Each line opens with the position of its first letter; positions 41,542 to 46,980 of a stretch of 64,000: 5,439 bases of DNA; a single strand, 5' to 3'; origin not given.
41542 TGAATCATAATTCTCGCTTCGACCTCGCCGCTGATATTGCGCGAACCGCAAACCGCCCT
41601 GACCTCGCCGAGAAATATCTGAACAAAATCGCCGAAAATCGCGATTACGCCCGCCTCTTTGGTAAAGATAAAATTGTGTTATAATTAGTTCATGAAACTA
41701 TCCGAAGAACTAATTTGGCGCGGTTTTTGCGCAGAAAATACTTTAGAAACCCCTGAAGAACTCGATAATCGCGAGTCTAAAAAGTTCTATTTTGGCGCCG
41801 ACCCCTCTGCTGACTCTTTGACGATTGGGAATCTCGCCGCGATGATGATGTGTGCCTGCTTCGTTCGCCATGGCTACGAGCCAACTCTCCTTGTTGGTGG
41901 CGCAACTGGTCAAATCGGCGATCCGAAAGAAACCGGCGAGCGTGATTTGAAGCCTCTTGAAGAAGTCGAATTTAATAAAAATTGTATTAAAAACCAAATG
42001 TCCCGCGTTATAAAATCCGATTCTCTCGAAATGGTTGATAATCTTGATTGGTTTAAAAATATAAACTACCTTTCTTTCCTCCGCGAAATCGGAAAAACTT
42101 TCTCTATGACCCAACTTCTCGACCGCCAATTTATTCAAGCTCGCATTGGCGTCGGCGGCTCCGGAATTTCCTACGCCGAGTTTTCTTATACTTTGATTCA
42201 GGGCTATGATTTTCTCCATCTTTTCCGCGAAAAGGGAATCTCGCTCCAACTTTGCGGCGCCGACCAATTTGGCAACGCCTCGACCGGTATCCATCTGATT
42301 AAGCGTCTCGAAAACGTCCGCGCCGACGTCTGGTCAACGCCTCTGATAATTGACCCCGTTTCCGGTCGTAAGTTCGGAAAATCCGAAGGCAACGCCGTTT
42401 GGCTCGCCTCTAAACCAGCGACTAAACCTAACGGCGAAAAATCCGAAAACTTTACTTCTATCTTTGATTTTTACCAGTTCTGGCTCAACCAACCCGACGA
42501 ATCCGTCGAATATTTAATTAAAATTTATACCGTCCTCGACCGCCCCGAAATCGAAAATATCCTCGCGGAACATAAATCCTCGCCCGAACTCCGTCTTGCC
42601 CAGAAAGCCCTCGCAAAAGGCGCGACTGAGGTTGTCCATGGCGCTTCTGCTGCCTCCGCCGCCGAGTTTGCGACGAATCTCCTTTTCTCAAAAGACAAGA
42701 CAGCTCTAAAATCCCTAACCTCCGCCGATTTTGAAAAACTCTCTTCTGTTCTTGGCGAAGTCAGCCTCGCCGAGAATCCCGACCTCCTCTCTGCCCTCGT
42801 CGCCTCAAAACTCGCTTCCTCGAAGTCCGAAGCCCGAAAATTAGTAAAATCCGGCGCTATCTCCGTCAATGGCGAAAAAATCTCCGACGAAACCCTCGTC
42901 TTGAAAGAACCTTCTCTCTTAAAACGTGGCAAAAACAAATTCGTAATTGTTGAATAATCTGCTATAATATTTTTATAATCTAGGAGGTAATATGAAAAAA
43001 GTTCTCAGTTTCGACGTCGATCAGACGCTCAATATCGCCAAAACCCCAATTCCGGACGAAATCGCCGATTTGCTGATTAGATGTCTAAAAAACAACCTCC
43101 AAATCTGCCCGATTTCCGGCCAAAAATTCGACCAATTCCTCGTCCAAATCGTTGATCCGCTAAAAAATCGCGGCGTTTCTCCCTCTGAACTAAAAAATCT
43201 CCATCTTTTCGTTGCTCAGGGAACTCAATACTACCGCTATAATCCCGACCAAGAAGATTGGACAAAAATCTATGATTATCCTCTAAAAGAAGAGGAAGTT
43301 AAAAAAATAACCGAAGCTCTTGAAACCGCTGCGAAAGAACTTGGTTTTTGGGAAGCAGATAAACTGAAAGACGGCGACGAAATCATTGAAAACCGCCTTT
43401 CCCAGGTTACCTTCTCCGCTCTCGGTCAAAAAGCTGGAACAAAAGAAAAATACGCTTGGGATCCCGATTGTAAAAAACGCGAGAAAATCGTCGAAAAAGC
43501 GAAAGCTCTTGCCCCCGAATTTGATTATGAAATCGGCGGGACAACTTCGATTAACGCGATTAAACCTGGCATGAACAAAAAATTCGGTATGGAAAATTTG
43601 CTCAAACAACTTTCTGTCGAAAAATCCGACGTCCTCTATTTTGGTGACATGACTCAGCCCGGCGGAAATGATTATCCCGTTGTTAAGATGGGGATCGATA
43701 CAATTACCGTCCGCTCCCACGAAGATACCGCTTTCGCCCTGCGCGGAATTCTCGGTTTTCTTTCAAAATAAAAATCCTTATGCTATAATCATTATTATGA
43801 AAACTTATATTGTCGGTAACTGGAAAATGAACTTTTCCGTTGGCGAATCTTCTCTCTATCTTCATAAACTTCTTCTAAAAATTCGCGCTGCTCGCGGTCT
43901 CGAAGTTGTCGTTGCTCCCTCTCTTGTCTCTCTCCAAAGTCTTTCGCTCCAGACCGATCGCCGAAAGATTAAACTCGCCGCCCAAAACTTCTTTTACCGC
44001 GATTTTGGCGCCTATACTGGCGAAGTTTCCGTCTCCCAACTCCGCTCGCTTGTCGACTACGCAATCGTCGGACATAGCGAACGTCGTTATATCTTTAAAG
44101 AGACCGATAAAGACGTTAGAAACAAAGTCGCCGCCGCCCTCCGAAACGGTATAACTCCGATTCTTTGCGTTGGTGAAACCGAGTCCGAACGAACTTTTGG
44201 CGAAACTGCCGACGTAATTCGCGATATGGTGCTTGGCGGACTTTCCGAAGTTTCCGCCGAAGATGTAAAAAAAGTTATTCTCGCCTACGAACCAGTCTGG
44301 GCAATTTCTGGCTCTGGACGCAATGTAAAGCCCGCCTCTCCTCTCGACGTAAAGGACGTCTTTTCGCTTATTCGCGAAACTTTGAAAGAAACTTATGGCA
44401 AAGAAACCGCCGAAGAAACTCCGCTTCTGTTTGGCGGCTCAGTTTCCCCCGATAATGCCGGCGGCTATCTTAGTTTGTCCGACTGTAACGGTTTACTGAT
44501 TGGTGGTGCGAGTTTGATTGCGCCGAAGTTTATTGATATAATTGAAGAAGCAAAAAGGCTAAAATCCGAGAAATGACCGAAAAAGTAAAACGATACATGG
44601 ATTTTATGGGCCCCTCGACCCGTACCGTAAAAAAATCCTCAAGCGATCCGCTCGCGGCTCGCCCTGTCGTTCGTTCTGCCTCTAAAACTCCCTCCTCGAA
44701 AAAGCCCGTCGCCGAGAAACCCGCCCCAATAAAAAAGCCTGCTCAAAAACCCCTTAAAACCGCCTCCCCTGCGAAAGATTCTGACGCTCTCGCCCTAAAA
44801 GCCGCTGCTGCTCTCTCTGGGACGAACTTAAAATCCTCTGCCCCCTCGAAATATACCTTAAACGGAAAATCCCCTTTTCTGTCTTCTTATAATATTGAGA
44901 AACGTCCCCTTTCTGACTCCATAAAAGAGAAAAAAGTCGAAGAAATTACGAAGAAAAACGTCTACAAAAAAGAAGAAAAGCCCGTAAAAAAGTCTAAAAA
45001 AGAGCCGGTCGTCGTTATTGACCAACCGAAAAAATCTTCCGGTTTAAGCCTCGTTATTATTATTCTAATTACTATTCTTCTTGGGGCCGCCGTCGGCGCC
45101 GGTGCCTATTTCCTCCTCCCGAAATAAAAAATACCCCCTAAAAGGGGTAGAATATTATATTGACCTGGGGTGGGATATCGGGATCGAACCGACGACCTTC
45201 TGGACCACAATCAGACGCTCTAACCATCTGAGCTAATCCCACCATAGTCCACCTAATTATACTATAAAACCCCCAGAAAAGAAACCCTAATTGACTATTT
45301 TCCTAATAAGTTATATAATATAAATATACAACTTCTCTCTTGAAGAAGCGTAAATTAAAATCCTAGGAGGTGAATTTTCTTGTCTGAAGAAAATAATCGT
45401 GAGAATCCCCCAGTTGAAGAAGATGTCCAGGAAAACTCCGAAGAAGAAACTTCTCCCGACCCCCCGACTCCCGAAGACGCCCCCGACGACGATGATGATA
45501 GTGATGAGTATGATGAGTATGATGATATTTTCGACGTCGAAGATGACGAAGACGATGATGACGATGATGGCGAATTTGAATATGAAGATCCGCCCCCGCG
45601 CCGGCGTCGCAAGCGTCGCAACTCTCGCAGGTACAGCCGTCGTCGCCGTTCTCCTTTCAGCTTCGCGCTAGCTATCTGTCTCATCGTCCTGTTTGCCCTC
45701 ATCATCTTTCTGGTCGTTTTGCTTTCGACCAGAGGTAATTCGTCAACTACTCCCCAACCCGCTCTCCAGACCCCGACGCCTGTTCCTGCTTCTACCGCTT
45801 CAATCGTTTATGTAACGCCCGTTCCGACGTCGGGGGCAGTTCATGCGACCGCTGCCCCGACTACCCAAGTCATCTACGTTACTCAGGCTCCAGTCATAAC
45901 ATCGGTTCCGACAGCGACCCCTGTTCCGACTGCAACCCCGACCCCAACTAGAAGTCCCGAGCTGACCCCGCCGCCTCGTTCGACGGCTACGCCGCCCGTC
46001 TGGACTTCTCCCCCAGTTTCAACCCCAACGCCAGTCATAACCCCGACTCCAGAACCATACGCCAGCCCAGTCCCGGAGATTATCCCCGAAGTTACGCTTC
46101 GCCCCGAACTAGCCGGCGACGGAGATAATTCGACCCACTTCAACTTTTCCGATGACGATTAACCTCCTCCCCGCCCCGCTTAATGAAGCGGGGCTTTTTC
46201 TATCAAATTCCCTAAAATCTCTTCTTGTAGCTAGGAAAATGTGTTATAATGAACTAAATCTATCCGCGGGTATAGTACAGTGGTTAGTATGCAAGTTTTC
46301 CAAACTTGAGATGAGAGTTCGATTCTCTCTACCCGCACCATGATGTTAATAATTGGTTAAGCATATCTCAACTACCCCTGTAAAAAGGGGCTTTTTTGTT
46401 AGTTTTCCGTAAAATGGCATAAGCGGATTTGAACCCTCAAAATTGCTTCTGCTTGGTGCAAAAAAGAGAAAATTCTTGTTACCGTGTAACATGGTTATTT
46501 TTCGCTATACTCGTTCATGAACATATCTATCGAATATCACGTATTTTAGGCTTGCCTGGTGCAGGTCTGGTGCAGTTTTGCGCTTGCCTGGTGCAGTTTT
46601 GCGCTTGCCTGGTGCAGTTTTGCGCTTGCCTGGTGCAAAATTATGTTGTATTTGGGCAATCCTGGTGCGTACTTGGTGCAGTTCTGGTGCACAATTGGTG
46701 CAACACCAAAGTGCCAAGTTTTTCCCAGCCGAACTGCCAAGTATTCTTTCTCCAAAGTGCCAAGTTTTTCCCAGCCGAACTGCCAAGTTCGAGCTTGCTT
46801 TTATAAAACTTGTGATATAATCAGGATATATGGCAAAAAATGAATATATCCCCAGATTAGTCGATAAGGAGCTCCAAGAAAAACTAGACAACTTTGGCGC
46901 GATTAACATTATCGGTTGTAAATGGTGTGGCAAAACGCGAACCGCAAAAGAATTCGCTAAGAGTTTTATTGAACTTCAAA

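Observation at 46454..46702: Ten TGGTGCA sites spaced in multiples of about one helical turn (iteron-like array) just downstream of tRNA-Gly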

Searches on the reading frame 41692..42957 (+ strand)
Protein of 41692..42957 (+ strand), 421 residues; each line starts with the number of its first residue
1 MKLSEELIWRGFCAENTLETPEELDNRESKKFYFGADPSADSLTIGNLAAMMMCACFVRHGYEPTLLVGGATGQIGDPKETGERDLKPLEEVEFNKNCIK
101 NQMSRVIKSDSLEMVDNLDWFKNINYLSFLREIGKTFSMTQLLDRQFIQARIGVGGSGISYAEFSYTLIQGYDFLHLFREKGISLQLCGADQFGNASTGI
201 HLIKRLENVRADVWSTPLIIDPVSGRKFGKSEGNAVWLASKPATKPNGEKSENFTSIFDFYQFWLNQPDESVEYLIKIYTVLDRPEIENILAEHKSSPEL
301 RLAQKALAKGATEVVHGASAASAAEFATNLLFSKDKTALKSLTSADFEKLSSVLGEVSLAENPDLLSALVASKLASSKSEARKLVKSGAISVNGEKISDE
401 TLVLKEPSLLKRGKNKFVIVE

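Call 8: search_protein_families(library=pfam, proteins=[window:41692-42957:+], max_evalue=0.01)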
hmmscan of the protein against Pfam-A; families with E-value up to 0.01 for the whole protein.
window:41692-42957:+ (421 aa): 3 families
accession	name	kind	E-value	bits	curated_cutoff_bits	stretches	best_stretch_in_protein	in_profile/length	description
PF00579.31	tRNA-synt_1b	-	3.1e-55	188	21.1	1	28-332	4-291/292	tRNA synthetases class I (W and Y)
PF22421.1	SYY_C-terminal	-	1e-12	48.2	27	1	357-419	12-82/83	Tyrosine--tRNA ligase SYY-like C-terminal domain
PF01479.30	S4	-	6e-08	32.7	22.8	1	369-399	7-37/48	S4 domain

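Call 91: list_cluster_members(proteins=[window:41692-42957:+, window:51896-52447:-, window:48167-49057:-, P0125, P0124])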
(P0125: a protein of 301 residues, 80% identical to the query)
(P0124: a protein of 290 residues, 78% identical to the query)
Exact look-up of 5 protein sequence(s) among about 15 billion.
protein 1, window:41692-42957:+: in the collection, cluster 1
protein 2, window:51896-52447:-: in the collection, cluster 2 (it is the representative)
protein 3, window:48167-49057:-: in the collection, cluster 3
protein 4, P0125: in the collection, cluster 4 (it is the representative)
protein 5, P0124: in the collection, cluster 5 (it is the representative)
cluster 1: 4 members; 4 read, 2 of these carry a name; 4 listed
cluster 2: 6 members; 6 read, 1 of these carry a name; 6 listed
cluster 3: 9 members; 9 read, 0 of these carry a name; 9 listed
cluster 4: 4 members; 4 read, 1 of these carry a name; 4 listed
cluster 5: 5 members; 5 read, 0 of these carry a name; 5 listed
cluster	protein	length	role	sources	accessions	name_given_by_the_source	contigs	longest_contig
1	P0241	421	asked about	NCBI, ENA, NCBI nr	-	-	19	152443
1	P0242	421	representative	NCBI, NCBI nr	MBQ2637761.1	tyrosine--tRNA ligase [Candidatus Saccharibacteria bacterium]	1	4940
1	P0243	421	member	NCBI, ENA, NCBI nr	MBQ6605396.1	tyrosine--tRNA ligase [Candidatus Saccharibacteria bacterium]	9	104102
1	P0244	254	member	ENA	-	-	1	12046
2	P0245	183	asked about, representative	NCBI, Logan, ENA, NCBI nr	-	-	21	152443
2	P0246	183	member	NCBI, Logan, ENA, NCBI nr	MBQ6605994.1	glutathione peroxidase [Candidatus Saccharibacteria bacterium]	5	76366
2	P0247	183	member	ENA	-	-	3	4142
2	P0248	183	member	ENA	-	-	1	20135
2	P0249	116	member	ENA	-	-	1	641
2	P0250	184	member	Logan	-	-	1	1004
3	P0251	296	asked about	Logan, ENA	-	-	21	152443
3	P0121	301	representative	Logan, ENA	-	-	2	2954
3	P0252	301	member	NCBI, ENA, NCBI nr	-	-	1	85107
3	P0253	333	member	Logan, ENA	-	-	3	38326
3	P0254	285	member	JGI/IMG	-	-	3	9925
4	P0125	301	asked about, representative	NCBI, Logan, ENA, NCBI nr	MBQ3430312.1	recombinase family protein [Candidatus Saccharibacteria bacterium]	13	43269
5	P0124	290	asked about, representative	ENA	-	-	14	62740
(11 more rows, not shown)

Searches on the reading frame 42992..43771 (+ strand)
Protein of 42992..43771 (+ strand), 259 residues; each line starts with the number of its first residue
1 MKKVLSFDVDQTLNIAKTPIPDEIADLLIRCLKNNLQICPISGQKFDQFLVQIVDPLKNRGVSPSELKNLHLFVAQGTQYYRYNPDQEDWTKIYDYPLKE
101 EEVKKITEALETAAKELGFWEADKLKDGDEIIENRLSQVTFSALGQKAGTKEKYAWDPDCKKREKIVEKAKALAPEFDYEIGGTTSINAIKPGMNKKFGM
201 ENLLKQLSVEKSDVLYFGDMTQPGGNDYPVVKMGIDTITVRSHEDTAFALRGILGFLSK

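Call 8: search_protein_families(library=pfam, proteins=[window:42992-43771:+], max_evalue=0.01)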
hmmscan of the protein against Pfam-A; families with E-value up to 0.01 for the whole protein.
window:42992-43771:+ (259 aa): 2 families
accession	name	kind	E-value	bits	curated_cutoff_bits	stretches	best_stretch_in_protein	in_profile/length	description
PF03332.19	PMM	-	7.3e-10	39.5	22.4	1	131-253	93-218/221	Eukaryotic phosphomannomutase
PF08282.18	Hydrolase_3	-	4.6e-09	36.8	20.9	1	6-220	2-212/255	haloacid dehalogenase-like hydrolase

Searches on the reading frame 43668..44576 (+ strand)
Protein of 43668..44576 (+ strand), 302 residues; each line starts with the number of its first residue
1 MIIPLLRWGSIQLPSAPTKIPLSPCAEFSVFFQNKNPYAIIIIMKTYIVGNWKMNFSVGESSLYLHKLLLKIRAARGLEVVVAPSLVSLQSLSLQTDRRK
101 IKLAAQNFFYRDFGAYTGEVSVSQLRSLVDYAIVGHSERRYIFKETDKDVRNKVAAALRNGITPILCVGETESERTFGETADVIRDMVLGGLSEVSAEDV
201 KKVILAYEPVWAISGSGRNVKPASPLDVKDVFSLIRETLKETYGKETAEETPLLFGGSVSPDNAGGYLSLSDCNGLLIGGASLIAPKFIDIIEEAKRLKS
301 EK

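Call 8: search_protein_families(library=pfam, proteins=[window:43668-44576:+], max_evalue=0.01)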
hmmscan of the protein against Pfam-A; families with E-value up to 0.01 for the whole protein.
window:43668-44576:+ (302 aa): 1 family
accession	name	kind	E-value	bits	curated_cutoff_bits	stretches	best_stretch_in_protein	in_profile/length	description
PF00121.24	TIM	-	7.7e-73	245.4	20.1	1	47-294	2-244/245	Triosephosphate isomerase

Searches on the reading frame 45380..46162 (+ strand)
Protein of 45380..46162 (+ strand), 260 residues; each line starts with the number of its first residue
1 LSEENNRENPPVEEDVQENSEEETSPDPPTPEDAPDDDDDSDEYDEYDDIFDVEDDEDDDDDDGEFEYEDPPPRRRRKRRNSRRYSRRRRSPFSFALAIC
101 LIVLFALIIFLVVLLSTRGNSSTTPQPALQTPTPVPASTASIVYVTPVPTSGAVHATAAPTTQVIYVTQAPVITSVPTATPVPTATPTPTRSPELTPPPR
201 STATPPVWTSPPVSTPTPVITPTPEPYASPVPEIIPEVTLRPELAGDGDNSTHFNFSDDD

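Call 7: search_protein_families(library=pfam, proteins=[window:45380-46162:+], max_evalue=0.01)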
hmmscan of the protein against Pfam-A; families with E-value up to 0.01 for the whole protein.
window:45380-46162:+ (260 aa): 0 families

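Call 21: search_protein_families(library=padloc, proteins=[window:45380-46162:+], max_evalue=0.01)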
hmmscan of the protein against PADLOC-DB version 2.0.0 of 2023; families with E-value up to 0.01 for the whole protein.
window:45380-46162:+ (260 aa): 1 family
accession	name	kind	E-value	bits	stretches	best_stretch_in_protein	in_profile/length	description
PDLC04043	PD-T4-6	-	0.0041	14.2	1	79-171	299-391/452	-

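Call 22: search_protein_families(library=ncbifam, proteins=[window:45380-46162:+], max_evalue=0.01)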
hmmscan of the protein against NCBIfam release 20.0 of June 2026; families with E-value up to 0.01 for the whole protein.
window:45380-46162:+ (260 aa): 6 families
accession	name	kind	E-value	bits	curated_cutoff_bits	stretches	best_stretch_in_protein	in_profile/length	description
NF045516.2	SepX_GlpR_1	exception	4.5e-07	30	160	1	13-115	91-213/293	divisome protein SepX/GlpR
NF050100.1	SepX_GlpR_3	exception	0.00083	19.3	150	1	18-105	35-119/209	divisome protein SepX/GlpR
NF049861.1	SCO2400_fam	subfamily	0.0015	19.1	55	1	20-102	31-108/136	SCO2400 family protein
NF038277.1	accessory_MacP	equivalog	0.0023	18.3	45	1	41-114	25-94/98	cell wall synthase accessory phosphoprotein MacP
NF038218.1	IcmG_DotF_IVB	equivalog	0.0029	17.3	200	0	36-155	3-112/266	type IVB secretion system protein IcmG/DotF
NF007061.0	PRK09506.1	equivalog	0.0099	13.7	1120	0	55-113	29-84/825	bifunctional glycosyl transferase/transpeptidase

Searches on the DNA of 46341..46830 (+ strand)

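Call 85: search_dna_similar(query=window:46341-46830:+, collection=plasmids, mode=distant, max_rows=10)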
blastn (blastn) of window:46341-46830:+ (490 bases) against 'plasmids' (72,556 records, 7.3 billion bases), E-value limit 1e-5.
No match.

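Call 86: search_dna_similar(query=window:46341-46830:+, collection=phages, mode=distant, max_rows=10)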
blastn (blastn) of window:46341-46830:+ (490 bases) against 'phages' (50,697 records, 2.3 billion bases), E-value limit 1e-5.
No match.
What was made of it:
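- Nothing similar is found in 72,556 plasmids or 50,697 phages (calls 85, 86).
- Tried and rejected: None (calls 85, 86).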
